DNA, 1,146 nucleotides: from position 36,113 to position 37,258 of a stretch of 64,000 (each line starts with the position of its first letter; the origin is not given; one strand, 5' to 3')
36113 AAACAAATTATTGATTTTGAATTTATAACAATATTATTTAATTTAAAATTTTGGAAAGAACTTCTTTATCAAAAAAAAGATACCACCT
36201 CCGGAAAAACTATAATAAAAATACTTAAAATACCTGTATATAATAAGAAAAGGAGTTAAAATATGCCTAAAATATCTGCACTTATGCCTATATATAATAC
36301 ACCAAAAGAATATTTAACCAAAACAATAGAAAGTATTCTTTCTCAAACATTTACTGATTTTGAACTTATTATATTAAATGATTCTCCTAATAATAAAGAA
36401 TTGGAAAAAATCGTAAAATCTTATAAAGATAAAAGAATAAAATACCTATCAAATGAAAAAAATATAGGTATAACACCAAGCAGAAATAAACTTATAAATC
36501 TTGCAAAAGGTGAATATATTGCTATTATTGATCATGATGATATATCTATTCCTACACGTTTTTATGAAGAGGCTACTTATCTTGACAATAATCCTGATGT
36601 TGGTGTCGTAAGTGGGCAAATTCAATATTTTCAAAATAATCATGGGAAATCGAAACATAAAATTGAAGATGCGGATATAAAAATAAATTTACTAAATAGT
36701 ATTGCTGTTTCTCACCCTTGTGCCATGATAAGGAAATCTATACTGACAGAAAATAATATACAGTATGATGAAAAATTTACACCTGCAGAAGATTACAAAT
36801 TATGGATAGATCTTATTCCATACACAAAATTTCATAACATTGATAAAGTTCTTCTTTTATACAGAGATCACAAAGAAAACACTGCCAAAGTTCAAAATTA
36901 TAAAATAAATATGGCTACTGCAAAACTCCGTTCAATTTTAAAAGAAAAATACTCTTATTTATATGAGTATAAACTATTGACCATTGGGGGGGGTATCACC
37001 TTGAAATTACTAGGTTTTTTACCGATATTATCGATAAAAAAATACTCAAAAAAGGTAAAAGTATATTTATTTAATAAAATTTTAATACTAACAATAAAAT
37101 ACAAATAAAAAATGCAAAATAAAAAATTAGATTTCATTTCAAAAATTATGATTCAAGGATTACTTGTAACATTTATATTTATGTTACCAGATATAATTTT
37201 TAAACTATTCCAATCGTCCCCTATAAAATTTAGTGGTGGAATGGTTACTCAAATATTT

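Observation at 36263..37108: Poly-G8 tract inside a GT2 glycosyltransferase of the surface-glycan locus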

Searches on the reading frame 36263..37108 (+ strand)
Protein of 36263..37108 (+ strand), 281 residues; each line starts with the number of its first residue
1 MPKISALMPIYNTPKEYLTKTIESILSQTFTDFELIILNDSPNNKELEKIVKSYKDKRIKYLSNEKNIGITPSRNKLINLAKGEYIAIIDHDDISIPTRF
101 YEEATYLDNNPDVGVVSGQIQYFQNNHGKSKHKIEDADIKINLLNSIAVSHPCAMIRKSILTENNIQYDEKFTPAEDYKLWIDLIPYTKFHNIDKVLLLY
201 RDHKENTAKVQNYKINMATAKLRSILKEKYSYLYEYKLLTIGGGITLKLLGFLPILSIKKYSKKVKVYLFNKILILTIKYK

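Call 5: search_protein_families(library=pfam, proteins=[window:36263-37108:+])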
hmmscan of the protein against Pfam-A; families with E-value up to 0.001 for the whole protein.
window:36263-37108:+ (281 aa): 3 families
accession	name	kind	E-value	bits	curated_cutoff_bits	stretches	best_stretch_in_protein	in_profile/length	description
PF00535.33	Glycos_transf_2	-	6.7e-28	98.2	23.3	1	5-161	1-164/168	Glycosyl transferase family 2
PF10111.15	Glyco_tranf_2_2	-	8.9e-13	48.8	27.3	1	7-209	3-224/276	Glycosyltransferase like family 2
PF13641.12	Glyco_tranf_2_3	-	1e-10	42.5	27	1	2-184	1-194/230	Glycosyltransferase like family 2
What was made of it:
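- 36263..37108 (+): GT2 (GT-A fold) glycosyltransferase gene, 281 aa, ON frame with G8. PF00535 E=6.7e-28 (call 5).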

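Call 6: search_protein_families(library=ncbifam, proteins=[window:36263-37108:+])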
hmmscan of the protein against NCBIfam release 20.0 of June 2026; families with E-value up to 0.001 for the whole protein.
window:36263-37108:+ (281 aa): 18 families
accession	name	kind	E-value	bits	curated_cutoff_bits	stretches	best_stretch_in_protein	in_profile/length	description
NF053739.1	GlytfEpsEBac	equivalog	1.8e-29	102.5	450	1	2-225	1-228/265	glycosyltransferase EpsE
NF047683.1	TeichurnBiosyTuaG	equivalog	1.2e-17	64.4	400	1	2-141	6-143/252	teichuronic acid biosynthesis protein TuaG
NF007482.0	PRK10073.1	equivalog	1.7e-17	63.5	423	1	2-135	6-137/334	glycosyltransferase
NF007453.0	PRK10018.1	equivalog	5.3e-17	62.4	382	1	2-100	6-104/280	colanic acid biosynthesis glycosyltransferase WcaA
TIGR04017.1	WcaA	equivalog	9.4e-17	61.5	495.75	1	2-100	5-103/279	colanic acid biosynthesis glycosyltransferase WcaA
NF050050.1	ProtGlycPglI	equivalog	1e-15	57.9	500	1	1-207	1-207/306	GalNAc(5)-diNAcBac-PP-undecaprenol beta-1,3-glucosyltransferase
NF038299.1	EPS_HpsN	equivalog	3.1e-13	49.4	425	1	2-135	1-135/317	hormogonium polysaccharide biosynthesis glycosyltransferase HpsN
NF041394.1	GtaseAglG_Halo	equivalog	5.4e-13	48.9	440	1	16-105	16-105/304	glucosyl-dolichyl phosphate glucuronosyltransferase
TIGR03937.1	PgaC_IcaA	equivalog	1.2e-11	44.2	422.3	1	2-119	45-162/407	poly-beta-1,6-N-acetyl-D-glucosamine synthase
TIGR04440.1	glyco_TIGR04440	domain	2.3e-11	43.8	70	1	7-144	5-140/215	TIGR00180 family glycosyltransferase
NF038302.1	EPS_HpsE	equivalog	9.2e-09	34.7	300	1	7-122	6-126/307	hormogonium polysaccharide biosynthesis glycosyltransferase HpsE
NF041875.1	EPS_EpsD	equivalog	1e-08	35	370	1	5-120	2-116/325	exopolysaccharide biosynthesis glycosyltransferase EpsD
TIGR04242.1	nodulat_NodC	equivalog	2.1e-08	33.6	550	1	1-127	47-175/395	chitooligosaccharide synthase NodC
NF047588.1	GlcsyltransPgfSStrep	equivalog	4.4e-06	26.1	500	1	3-97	2-100/308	glycosyltransferase PgfS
TIGR03472.1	HpnI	equivalog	2e-05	23.6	310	1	2-151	41-192/373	bacteriohopanetetrol glucosamine biosynthesis glycosyltransferase HpnI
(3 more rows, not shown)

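Call 8: find_homologous_proteins(query=window:36263-37105:+)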
Query window:36263-37105:+ (281 aa): 1878 proteins with E <= 0.001 among 4716 candidates; the best 120 are listed.
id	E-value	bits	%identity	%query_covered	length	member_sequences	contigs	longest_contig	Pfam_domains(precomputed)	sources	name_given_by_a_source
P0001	1.2e-177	607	100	100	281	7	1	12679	PF10111.15,PF13641.13,PF00535.33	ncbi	-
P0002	2.2e-96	340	58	100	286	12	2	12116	PF10111.15,PF13641.13,PF00535.33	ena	-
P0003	6.2e-96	339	58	98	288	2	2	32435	PF10111.15,PF13641.13,PF00535.33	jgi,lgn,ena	-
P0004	1.8e-94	334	57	100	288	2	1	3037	PF10111.15,PF13641.13,PF00535.33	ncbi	-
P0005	5.1e-94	333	55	99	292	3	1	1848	PF10111.15,PF13641.13,PF00535.33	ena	-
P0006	2.2e-92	327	59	99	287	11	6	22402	PF10111.15,PF13641.13,PF00535.33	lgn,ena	-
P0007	1.4e-90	321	57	98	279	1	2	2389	PF10111.15,PF13641.13,PF00535.33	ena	-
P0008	3.0e-90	320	55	99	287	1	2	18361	PF10111.15,PF13641.13,PF00535.33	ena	-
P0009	3.9e-90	320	54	99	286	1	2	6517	PF10111.15,PF13641.13,PF00535.33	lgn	-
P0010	4.2e-89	317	54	99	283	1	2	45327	PF10111.15,PF13641.13,PF00535.33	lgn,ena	-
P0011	5.5e-89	316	54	99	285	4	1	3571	PF10111.15,PF13641.13,PF00535.33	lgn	-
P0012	9.1e-89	315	54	99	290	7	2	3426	PF10111.15,PF13506.14,PF13641.13,PF00535.33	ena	-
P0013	1.9e-88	314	54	98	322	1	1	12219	PF10111.15,PF13641.13,PF00535.33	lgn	-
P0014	3.6e-88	313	54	99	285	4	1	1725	PF10111.15,PF13641.13,PF00535.33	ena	-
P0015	4.2e-88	313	54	99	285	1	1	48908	PF10111.15,PF13641.13,PF00535.33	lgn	-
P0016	4.4e-88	313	53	99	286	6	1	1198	PF10111.15,PF13641.13,PF00535.33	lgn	-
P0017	4.8e-88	313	53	100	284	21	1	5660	PF10111.15,PF13641.13,PF00535.33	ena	-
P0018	5.0e-88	313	52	99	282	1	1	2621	PF10111.15,PF13641.13,PF00535.33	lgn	-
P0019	5.9e-88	313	53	99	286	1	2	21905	PF10111.15,PF13641.13,PF00535.33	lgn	-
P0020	1.9e-87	311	53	99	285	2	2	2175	PF10111.15,PF13506.14,PF13641.13,PF00535.33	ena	-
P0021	2.1e-87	311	54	99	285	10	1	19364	PF10111.15,PF13641.13,PF00535.33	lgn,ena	-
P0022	2.6e-87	311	54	99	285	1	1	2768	PF10111.15,PF13641.13,PF00535.33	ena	-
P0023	3.3e-87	310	52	99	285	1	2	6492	PF10111.15,PF13641.13,PF00535.33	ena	-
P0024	4.3e-87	310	52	99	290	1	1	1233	PF10111.15,PF13641.13,PF00535.33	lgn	-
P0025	4.4e-87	310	54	99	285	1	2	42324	PF10111.15,PF13641.13,PF00535.33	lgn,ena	-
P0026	8.1e-87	309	53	100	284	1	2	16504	PF10111.15,PF13641.13,PF00535.33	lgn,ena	-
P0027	1.1e-86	309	53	99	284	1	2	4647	PF10111.15,PF13641.13,PF00535.33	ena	-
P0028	1.3e-86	308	52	99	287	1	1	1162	PF10111.15,PF13641.13,PF00535.33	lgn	-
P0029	1.4e-86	308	53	99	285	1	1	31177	PF10111.15,PF13506.14,PF13641.13,PF00535.33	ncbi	-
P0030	1.7e-86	308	53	99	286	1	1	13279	PF10111.15,PF13641.13,PF00535.33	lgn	-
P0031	2.1e-86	308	50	99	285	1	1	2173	PF10111.15,PF13641.13,PF00535.33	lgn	-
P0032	2.2e-86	308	53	99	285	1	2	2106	PF10111.15,PF13641.13,PF00535.33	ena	-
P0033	2.5e-86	307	53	99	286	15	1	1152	PF10111.15,PF13641.13,PF00535.33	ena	-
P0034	2.6e-86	307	54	97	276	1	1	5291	PF10111.15,PF13641.13,PF00535.33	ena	-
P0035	2.8e-86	307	54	97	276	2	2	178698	PF10111.15,PF13641.13,PF00535.33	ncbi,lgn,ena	-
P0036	3.4e-86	307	53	99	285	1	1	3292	PF10111.15,PF13641.13,PF00535.33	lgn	-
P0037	3.4e-86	307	51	100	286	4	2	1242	PF10111.15,PF13641.13,PF00535.33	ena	-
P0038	4.0e-86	307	52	99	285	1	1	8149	PF10111.15,PF13641.13,PF00535.33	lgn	-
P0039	6.8e-86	306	52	99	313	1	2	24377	PF10111.15,PF13641.13,PF00535.33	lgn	-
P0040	8.2e-86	306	52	99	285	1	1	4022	PF10111.15,PF13641.13,PF00535.33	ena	-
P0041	1.6e-85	305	54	99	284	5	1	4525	PF10111.15,PF13641.13,PF00535.33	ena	-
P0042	2.1e-85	304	51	100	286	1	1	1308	PF10111.15,PF13641.13,PF00535.33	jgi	jgi:glycosyltransferase involved in cell wall biosynthesis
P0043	3.6e-85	304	54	99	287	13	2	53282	PF10111.15,PF13641.13,PF00535.33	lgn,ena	-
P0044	4.3e-85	303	53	99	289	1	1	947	PF10111.15,PF13506.14,PF13641.13,PF00535.33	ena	-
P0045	4.4e-85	303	53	99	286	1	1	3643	PF10111.15,PF13506.14,PF13641.13,PF00535.33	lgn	-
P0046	4.9e-85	303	52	99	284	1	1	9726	PF10111.15,PF13641.13,PF00535.33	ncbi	-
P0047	5.0e-85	303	52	99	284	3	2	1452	PF10111.15,PF13641.13,PF00535.33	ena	-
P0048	6.3e-85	303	51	99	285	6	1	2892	PF10111.15,PF13641.13,PF00535.33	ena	-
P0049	1.1e-84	302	52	99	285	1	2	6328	PF10111.15,PF13641.13,PF00535.33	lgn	-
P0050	1.3e-84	302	51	99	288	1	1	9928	PF10111.15,PF13641.13,PF00535.33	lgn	-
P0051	1.4e-84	302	52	99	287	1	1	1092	PF10111.15,PF13641.13,PF00535.33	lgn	-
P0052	1.6e-84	302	53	99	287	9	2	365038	PF10111.15,PF13641.13,PF00535.33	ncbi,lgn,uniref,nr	ncbi:glycosyltransferase family 2 protein [Campylobacter lanienae]|uniref:glycosyltransferase family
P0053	2.2e-84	301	51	99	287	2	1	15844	PF10111.15,PF13641.13,PF00535.33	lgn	-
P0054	2.4e-84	301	53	99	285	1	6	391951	PF10111.15,PF13641.13,PF00535.33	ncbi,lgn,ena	-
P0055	2.8e-84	301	52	99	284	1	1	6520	PF10111.15,PF13641.13,PF00535.33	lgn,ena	-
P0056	3.0e-84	301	51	99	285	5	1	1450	PF10111.15,PF13506.14,PF13641.13,PF00535.33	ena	-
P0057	3.1e-84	301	53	99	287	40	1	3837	PF10111.15,PF13641.13,PF00535.33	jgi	jgi:glycosyltransferase involved in cell wall biosynthesis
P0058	4.0e-84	300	51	99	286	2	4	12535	PF10111.15,PF13641.13,PF00535.33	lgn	-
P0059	4.6e-84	300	51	99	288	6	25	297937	PF10111.15,PF13641.13,PF00535.33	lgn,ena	-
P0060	4.8e-84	300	54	99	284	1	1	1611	PF10111.15,PF13641.13,PF00535.33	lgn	-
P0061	5.4e-84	300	51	99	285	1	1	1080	PF10111.15,PF13641.13,PF00535.33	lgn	-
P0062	5.8e-84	300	52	97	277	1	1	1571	PF10111.15,PF13641.13,PF00535.33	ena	-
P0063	6.0e-84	300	52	99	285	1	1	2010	PF10111.15,PF13641.13,PF00535.33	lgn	-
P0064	6.1e-84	300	49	100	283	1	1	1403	PF10111.15,PF13641.13,PF00535.33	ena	-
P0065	6.6e-84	299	55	99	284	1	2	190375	PF10111.15,PF13641.13,PF00535.33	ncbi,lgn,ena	-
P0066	8.0e-84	299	52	100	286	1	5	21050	PF10111.15,PF13641.13,PF00535.33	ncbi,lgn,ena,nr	ncbi:MAG: glycosyltransferase family 2 protein [Alphaproteobacteria bacterium]|nr:glycosyltransferas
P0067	9.0e-84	299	51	99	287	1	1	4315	PF10111.15,PF13641.13,PF00535.33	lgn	-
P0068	9.9e-84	299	53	97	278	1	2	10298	PF10111.15,PF13641.13,PF00535.33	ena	-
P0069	1.1e-83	299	53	99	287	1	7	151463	PF10111.15,PF13641.13,PF00535.33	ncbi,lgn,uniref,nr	ncbi:glycosyltransferase family 2 protein [Campylobacter lanienae]|uniref:glycosyltransferase family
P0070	1.2e-83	299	51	99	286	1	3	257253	PF10111.15,PF13641.13,PF00535.33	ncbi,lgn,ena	-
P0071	1.2e-83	299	53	100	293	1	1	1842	PF10111.15,PF13641.13,PF00535.33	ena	-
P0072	1.2e-83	299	50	100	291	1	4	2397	PF10111.15,PF13641.13,PF00535.33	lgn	-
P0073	1.4e-83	298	52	100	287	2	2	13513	PF10111.15,PF13641.13,PF00535.33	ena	-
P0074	1.4e-83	298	51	99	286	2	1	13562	PF10111.15,PF13641.13,PF00535.33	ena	-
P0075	1.5e-83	298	51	100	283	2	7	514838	PF10111.15,PF13641.13,PF00535.33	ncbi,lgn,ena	-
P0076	1.8e-83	298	50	99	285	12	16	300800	PF10111.15,PF13641.13,PF00535.33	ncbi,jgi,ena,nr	ncbi:MAG: glycosyltransferase [Alphaproteobacteria bacterium]|nr:glycosyltransferase [Alphaproteobac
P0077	1.9e-83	298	51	99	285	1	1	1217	PF10111.15,PF13641.13,PF00535.33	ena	-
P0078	2.5e-83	298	52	99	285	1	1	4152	PF10111.15,PF13641.13,PF00535.33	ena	-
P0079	2.8e-83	297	51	99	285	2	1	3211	PF10111.15,PF13641.13,PF00535.33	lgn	-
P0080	3.0e-83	297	51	100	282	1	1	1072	PF10111.15,PF13641.13,PF00535.33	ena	-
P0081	3.1e-83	297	51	99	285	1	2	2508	PF10111.15,PF13641.13,PF00535.33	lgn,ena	-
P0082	3.6e-83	297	51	99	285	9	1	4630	PF10111.15,PF13641.13,PF00535.33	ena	-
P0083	4.0e-83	297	52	99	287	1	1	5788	PF10111.15,PF13641.13,PF00535.33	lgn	-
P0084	4.1e-83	297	52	99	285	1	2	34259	PF10111.15,PF13641.13,PF00535.33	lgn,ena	-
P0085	4.3e-83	297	51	99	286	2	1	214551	PF10111.15,PF13641.13,PF00535.33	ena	-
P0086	4.4e-83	297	51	99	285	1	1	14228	PF10111.15,PF13641.13,PF00535.33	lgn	-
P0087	5.0e-83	297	51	99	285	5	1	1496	PF10111.15,PF13641.13,PF00535.33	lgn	-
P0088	6.1e-83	296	49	100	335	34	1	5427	PF10111.15,PF13641.13,PF00535.33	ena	-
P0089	6.7e-83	296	53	100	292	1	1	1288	PF10111.15,PF13641.13,PF00535.33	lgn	-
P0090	7.1e-83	296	52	99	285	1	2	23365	PF10111.15,PF13641.13,PF00535.33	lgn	-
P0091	1.1e-82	295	52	99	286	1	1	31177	PF10111.15,PF13506.14,PF13641.13,PF00535.33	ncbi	-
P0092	1.3e-82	295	51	99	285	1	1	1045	PF10111.15,PF13641.13,PF00535.33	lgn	-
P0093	1.5e-82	295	51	100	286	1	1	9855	PF10111.15,PF13641.13,PF00535.33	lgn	-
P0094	1.7e-82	295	51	98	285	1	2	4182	PF10111.15,PF13641.13,PF00535.33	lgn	-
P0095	1.9e-82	295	51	99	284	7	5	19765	PF10111.15,PF13641.13,PF00535.33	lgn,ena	-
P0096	1.9e-82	295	51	100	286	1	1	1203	PF10111.15,PF13641.13,PF00535.33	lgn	-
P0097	2.4e-82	294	53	98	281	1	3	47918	PF10111.15,PF13641.13,PF00535.33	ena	-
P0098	2.4e-82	294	51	99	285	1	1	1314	PF10111.15,PF13641.13,PF00535.33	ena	-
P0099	2.8e-82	294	51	99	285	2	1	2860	PF10111.15,PF13641.13,PF00535.33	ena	-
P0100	3.0e-82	294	51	99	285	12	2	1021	PF10111.15,PF13641.13,PF00535.33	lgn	-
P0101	3.4e-82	294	51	100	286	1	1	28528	PF10111.15,PF13641.13,PF00535.33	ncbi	-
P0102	5.6e-82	293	50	99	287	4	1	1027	PF10111.15,PF13641.13,PF00535.33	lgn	-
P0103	5.7e-82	293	49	100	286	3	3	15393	PF10111.15,PF13641.13,PF00535.33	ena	-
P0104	6.5e-82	293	51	100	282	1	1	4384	PF10111.15,PF13641.13,PF00535.33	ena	-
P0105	6.6e-82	293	48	100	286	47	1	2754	PF10111.15,PF13641.13,PF00535.33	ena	-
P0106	1.1e-81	292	52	99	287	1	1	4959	PF10111.15,PF13641.13,PF00535.33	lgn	-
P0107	1.1e-81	292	51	100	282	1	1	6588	PF10111.15,PF13641.13,PF00535.33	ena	-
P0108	1.3e-81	292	51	99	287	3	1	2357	PF10111.15,PF13641.13,PF00535.33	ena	-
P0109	1.7e-81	292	52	100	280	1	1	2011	PF10111.15,PF13641.13,PF00535.33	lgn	-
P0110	1.7e-81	292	50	99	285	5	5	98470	PF10111.15,PF13641.13,PF00535.33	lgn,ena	-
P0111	1.9e-81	291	53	98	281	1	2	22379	PF10111.15,PF13641.13,PF00535.33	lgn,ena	-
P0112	2.2e-81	291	53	98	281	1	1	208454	PF10111.15,PF13641.13,PF00535.33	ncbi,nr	ncbi:MAG: glycosyltransferase [Alphaproteobacteria bacterium]|nr:glycosyltransferase [Alphaproteobac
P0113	2.2e-81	291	51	99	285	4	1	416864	PF10111.15,PF13641.13,PF00535.33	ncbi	-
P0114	2.4e-81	291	49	99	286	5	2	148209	PF10111.15,PF13641.13,PF00535.33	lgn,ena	-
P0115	2.5e-81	291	53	98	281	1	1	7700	PF10111.15,PF13641.13,PF00535.33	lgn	-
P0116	2.7e-81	291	53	98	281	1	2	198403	PF10111.15,PF13641.13,PF00535.33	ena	-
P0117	2.8e-81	291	53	98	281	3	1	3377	PF10111.15,PF13641.13,PF00535.33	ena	-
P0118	2.9e-81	291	53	98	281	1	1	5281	PF10111.15,PF13641.13,PF00535.33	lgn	-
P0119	3.0e-81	291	51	99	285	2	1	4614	PF10111.15,PF13641.13,PF00535.33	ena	-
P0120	3.2e-81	291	52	99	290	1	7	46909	PF10111.15,PF13641.13,PF00535.33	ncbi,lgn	ncbi:MAG: glycosyltransferase [Opitutales bacterium]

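Call 9: list_cluster_members(proteins=[P0001])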
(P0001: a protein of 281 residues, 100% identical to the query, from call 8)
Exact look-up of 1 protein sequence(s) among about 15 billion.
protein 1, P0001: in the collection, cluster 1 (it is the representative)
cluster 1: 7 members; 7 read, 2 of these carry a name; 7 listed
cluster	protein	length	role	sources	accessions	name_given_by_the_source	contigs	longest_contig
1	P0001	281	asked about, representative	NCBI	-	-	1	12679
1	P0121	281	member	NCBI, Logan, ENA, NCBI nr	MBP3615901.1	MAG: glycosyltransferase family 2 protein [Alphaproteobacteria bacterium] | glycosyltransferase family 2 protein [Alphaproteobacteria bacterium]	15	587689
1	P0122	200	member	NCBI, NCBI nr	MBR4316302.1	MAG: hypothetical protein IKP65_05000, partial [Alphaproteobacteria bacterium] | hypothetical protein [Alphaproteobacteria bacterium]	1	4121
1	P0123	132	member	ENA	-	-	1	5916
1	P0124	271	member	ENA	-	-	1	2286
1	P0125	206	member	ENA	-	-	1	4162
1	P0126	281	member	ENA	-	-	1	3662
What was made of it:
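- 36263..37108 (+): The protein is identical to MBP3615901.1 (call 9).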

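Call 12: find_encoding_contigs(protein=P0124, flank=3000)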
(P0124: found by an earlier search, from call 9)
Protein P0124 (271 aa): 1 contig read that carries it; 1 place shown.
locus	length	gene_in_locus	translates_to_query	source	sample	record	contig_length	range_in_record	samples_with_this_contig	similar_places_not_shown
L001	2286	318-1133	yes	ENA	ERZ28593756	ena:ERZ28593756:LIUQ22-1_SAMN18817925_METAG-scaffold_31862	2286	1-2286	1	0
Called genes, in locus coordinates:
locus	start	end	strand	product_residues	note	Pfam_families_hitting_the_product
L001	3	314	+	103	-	?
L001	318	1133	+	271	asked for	PF00535:Glycos_transf_2, PF10111:Glyco_tranf_2_2, PF13641:Glyco_tranf_2_3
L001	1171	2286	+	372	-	?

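Call 13: find_encoding_contigs(protein=P0121, flank=3000, max_places=10)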
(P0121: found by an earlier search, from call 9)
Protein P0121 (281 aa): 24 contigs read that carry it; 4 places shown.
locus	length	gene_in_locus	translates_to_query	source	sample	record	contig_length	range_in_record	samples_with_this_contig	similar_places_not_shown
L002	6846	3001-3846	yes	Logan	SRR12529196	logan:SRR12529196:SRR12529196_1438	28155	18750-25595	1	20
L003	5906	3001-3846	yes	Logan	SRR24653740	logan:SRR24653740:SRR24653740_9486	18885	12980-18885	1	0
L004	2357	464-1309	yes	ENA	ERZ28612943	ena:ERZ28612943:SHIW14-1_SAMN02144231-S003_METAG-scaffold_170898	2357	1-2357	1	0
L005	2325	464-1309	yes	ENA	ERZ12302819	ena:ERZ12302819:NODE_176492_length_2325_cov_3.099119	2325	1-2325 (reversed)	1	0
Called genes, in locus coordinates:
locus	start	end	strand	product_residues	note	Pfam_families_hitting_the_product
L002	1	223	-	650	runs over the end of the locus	PF01501:Glyco_transf_8, PF18404:Glyco_transf_24 (weak)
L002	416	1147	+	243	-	-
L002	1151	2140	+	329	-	PF00535:Glycos_transf_2, PF10111:Glyco_tranf_2_2 (weak), PF13641:Glyco_tranf_2_3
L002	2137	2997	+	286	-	PF05045:RgpF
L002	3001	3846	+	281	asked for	PF00535:Glycos_transf_2, PF10111:Glyco_tranf_2_2, PF13641:Glyco_tranf_2_3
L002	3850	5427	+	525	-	PF00884:Sulfatase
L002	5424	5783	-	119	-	PF04237:YjbR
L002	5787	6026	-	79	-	-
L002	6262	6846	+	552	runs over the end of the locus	PF16822:ALGX, PF14286:DHHW (weak)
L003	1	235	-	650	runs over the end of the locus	PF01501:Glyco_transf_8, PF18404:Glyco_transf_24 (weak)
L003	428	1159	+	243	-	-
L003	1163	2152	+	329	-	PF00535:Glycos_transf_2, PF10111:Glyco_tranf_2_2 (weak), PF13641:Glyco_tranf_2_3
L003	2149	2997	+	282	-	PF05045:RgpF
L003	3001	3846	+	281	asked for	PF00535:Glycos_transf_2, PF10111:Glyco_tranf_2_2, PF13641:Glyco_tranf_2_3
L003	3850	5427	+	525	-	PF00884:Sulfatase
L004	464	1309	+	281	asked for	PF00535:Glycos_transf_2, PF10111:Glyco_tranf_2_2, PF13641:Glyco_tranf_2_3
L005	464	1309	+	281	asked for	PF00535:Glycos_transf_2, PF10111:Glyco_tranf_2_2, PF13641:Glyco_tranf_2_3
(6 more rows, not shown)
